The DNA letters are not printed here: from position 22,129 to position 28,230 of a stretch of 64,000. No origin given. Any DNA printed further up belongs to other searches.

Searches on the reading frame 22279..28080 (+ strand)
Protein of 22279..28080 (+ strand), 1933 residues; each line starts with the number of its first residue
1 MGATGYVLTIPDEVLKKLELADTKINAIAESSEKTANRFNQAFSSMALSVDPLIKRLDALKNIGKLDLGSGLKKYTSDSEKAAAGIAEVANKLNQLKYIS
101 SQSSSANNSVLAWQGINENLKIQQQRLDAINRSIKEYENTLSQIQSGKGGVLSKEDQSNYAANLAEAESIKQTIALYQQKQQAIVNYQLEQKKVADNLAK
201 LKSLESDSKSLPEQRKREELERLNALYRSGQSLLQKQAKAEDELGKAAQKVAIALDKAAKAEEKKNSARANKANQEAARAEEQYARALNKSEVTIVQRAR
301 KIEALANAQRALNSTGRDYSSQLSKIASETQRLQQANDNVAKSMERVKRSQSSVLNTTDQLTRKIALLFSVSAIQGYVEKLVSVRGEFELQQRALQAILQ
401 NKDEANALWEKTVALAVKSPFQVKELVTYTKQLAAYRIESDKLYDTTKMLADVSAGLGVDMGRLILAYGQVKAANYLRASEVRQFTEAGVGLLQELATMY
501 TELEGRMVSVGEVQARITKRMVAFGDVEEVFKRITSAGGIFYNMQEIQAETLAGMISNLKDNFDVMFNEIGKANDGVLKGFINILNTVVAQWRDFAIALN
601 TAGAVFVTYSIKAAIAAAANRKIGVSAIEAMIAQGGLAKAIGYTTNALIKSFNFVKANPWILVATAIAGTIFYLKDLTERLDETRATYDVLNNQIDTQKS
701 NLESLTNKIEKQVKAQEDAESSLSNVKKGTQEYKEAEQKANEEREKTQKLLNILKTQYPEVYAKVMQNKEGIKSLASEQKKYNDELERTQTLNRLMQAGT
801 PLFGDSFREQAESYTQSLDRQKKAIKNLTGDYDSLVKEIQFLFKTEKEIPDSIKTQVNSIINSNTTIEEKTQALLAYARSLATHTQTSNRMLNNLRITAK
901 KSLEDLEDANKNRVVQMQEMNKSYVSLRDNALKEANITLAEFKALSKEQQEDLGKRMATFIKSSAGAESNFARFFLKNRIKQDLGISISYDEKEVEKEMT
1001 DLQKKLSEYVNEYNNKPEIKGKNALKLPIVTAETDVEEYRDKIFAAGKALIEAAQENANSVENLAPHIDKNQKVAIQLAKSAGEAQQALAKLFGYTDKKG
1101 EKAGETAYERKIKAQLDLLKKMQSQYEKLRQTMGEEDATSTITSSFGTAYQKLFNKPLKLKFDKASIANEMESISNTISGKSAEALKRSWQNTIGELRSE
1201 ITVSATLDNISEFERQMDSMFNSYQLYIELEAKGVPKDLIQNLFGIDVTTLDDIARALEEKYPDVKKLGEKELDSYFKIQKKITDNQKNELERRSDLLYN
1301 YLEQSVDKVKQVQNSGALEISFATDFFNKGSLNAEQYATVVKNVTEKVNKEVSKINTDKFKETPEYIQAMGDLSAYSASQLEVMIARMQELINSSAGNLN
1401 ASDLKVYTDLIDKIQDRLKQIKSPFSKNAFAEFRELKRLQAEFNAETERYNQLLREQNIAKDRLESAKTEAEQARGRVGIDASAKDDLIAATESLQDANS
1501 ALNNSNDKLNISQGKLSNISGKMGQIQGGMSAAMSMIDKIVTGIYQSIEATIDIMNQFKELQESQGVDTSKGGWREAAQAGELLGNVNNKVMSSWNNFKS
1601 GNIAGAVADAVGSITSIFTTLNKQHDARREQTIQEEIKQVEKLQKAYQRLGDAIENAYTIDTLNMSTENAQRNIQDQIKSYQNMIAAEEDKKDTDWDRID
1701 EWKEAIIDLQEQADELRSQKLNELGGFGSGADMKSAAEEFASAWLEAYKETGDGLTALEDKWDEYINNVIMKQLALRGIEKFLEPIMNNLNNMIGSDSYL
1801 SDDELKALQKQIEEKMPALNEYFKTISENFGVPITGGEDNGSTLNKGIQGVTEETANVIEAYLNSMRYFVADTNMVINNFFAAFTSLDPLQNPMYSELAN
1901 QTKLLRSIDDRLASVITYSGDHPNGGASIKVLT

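Call 73: search_protein_families(library=phrogs, proteins=[window:22279-28080:+], max_evalue=0.00001)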
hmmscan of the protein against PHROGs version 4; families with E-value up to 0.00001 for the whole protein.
window:22279-28080:+ (1933 aa): 5 families
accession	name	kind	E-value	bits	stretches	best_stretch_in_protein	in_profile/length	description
phrog_9959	-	tail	2.5e-71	241.8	3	335-667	25-359/1708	tail length tape measure protein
phrog_21917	-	unknown function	1.6e-38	133.2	1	1338-1908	877-1382/1395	-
phrog_1686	-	tail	1.7e-07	30.5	1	299-577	46-324/1224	tail length tape measure protein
phrog_1538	-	tail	1.6e-06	28.1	0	498-790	194-485/811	tail length tape measure protein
phrog_10613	-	tail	7.1e-06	27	1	1405-1544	69-207/237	tail length tape measure protein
